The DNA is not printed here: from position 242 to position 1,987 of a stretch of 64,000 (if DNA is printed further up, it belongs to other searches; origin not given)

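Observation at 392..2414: Helicase-loader gene with an internally duplicated DnaC/IstB-type AAA+ module plus Zn-finger, next to a DnaD-domain gene and dnaB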

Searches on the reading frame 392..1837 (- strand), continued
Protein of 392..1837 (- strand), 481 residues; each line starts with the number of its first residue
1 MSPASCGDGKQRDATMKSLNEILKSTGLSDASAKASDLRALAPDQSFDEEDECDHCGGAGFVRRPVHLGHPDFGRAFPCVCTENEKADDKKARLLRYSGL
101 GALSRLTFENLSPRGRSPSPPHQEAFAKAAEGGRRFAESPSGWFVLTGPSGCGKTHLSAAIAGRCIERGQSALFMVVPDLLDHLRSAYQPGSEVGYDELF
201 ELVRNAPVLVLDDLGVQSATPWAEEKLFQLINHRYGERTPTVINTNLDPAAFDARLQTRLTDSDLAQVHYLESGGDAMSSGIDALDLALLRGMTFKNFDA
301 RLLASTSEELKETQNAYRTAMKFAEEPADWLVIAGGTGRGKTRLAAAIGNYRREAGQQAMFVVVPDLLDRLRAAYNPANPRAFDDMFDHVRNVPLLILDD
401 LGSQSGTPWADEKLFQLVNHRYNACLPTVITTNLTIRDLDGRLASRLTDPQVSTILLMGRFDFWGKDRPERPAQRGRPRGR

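Call 37: fold_search(model_id=the predicted structure, library=pdb)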
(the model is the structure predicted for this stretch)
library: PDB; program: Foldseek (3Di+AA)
matches with E <= 10: 1658; with E <= 0.001: 279
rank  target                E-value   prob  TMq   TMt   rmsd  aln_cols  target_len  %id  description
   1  9ox9_D                5.8e-11  1.00  0.29  0.26  14.5       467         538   18  Cryo-EM structure of S. Mansoni p97 bound to CB-5083 (released 2025-08-13)
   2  9mpq_F                1.4e-10  1.00  0.25  0.19  16.4       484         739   17  Cryo-EM structure of VCP (consensus) (released 2025-10-15)
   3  9mpq_D                1.6e-10  1.00  0.26  0.23  16.4       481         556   15  Cryo-EM structure of VCP (consensus) (released 2025-10-15)
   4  9mpq_C                2.3e-10  1.00  0.26  0.19  16.0       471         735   17  Cryo-EM structure of VCP (consensus) (released 2025-10-15)
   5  9ox9_A                2.5e-10  1.00  0.24  0.22  16.7       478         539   18  Cryo-EM structure of S. Mansoni p97 bound to CB-5083 (released 2025-08-13)
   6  9ox9_C                2.9e-10  1.00  0.27  0.24  15.9       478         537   18  Cryo-EM structure of S. Mansoni p97 bound to CB-5083 (released 2025-08-13)
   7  8ooi_A                3.6e-10  1.00  0.26  0.19  17.6       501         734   16  Full composite cryo-EM map of p97/VCP in ADP.Pi state (released 2024-01-31)
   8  9mpr_A                4.3e-10  1.00  0.26  0.23  16.6       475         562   17  Cryo-EM structure of three VCPIP1 VCPIDs bound to VCP (released 2025-10-15)
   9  5c18_B                4.5e-10  1.00  0.28  0.20  17.5       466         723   16  p97-delta709-728 in complex with ATP-gamma-S (released 2016-01-13)
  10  9ox9_B                4.8e-10  1.00  0.31  0.28  14.4       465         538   17  Cryo-EM structure of S. Mansoni p97 bound to CB-5083 (released 2025-08-13)
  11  9ox9_E                5.1e-10  1.00  0.29  0.26  14.5       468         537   18  Cryo-EM structure of S. Mansoni p97 bound to CB-5083 (released 2025-08-13)
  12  9p07_B                6.3e-10  1.00  0.29  0.27  14.8       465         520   17  Cryo-EM structure of S. Mansoni p97 bound to compound 804 (released 2025-08-13)
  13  8fcl_A                6.3e-10  1.00  0.26  0.19  16.6       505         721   16  Cryo-EM structure of p97:UBXD1 closed state (released 2023-06-21)
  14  9mpq_A                6.7e-10  1.00  0.25  0.18  17.0       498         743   17  Cryo-EM structure of VCP (consensus) (released 2025-10-15)
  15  9ox9_F                8.8e-10  1.00  0.30  0.27  14.9       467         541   18  Cryo-EM structure of S. Mansoni p97 bound to CB-5083 (released 2025-08-13)
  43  6qel_G                2.1e-08  1.00  0.33  0.63   3.0       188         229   23  E. coli DnaBC apo complex (released 2019-03-06)
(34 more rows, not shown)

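Call 38: search_protein_families(library=phrogs, proteins=[window:392-1792:-], max_evalue=0.001)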
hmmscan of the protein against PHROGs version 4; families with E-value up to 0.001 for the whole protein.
window:392-1792:- (466 aa): 10 families
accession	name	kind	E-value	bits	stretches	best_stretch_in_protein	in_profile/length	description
phrog_50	-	DNA, RNA and nucleotide metabolism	1e-90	306.5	2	27-247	267-491/570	DnaC-like helicase loader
phrog_3277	-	DNA, RNA and nucleotide metabolism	7e-52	176.6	2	129-253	13-142/168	DnaC-like helicase loader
phrog_26922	-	DNA, RNA and nucleotide metabolism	1.7e-22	80.8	2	377-432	11-66/92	DnaC-like helicase loader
phrog_27475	-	unknown function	6.4e-19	68.8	2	129-240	445-553/599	-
phrog_15321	-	unknown function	2.2e-12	48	2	187-250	4-73/93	-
phrog_2630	-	unknown function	6.9e-05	23.3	0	294-354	10-72/326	-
phrog_4871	-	other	0.00015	21.3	0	115-150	485-520/764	ATP-dependent protease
phrog_325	-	DNA, RNA and nucleotide metabolism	0.00029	20.2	0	125-155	489-520/986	Dda-like helicase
phrog_296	-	integration and excision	0.00089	19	0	121-147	313-339/626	DNA transposition protein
phrog_1815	-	other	0.00098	20.4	0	128-147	5-24/197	guanylate kinase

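Call 43: search_dna_similar(query=window:392-1792:-, collection=phages, mode=protein, max_rows=25)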
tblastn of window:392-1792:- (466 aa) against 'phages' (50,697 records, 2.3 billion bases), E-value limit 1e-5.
Records with a match: 800; places in all: 802; records where one place covers at least 80% of the query: 101.
Best place of each record, by identity: <60% 800.
By first word of the organism name: Streptococcus 308; Staphylococcus 158; Pseudomonas 38; Clostridium 30; Bacillus 24; Bacteriophage 23; Vibrio 23; Escherichia 22; Lactococcus 22; Klebsiella 15; and 36 more.
By host as written in the record: - 102; Streptococcus thermophilus 101; Staphylococcus aureus 55; Clostridium sporogenes ATCC-15579 30; Lactococcus lactis 14; Escherichia coli 11; Streptococcus thermophilus ST67009 9; Streptococcus thermophilus ST64987 8; and 323 more.
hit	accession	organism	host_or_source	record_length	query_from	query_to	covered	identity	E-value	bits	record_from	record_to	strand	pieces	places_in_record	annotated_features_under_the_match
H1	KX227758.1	Bacillus phage PfNC7401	Bacillus cereus NC7401/2455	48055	3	441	92%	30.2%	8e-23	208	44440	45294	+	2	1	replication protein (x2)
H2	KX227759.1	Bacillus phage PfIS075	Bacillus cereus IS075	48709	3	441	92%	30.2%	8e-23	208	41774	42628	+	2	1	replication protein (x2)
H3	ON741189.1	Bacillus phage vB_BceS_LY4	Bacillus cereus 367-H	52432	3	441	92%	30.2%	8e-23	208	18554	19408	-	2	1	ATP-binding protein | DNA replication protein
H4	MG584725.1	Bacillus phage BVE2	Bacillus cereus N1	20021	2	443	93%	29.8%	6e-22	205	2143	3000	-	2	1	DNA replication protein | DnaD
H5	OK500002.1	Bacillus phage vB_BanS_Athena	Bacillus anthracis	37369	2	443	93%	29.8%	6e-22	205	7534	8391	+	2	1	istB-like ATP binding family protein | putative DnaD domain protein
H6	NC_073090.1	Bacillus phage vB_BanS_Athena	Bacillus anthracis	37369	2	443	93%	29.8%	6e-22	205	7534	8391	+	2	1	istB-like ATP binding family protein | putative DnaD domain protein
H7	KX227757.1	Bacillus phage PfEFR-4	Bacillus cereus EFR-4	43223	2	443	93%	29.6%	6e-22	205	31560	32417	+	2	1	DNA replication protein (x2)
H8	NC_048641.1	Bacillus phage PfEFR-4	Bacillus cereus EFR-4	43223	2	443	93%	29.6%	6e-22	205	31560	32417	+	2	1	DnaC-like helicase loader | DnaD-like helicase loader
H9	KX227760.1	Bacillus phage PfEFR-5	Bacillus cereus EFR-5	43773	2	443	93%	29.6%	6e-22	205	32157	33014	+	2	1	DNA replication protein (x2)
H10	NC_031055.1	Bacillus phage PfEFR-5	Bacillus cereus EFR-5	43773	2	443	93%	29.6%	6e-22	205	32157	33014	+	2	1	DnaC-like helicase loader | DnaD-like helicase loader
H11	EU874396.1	Bacillus phage IEBH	Bacillus thuringiensis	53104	3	441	89%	30.5%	8e-23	207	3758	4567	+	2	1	DNA replication protein DnaC | DNA replication protein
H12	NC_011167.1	Bacillus phage IEBH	Bacillus thuringiensis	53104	3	441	89%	30.5%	8e-23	207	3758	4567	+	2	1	DnaC-like helicase loader | DnaD-like helicase loader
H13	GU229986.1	Bacillus phage 250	Bacillus cereus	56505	3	441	89%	30.5%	8e-23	207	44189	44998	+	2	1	DNA replication protein DnaC | DNA replication protein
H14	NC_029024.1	Bacillus phage 250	Bacillus cereus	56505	3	441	89%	30.5%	8e-23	207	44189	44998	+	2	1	DnaC-like helicase loader | DnaD-like helicase loader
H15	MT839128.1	Bacteriophage sp.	human fecal samples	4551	9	466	86%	29.9%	3e-13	154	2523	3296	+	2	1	record has no annotation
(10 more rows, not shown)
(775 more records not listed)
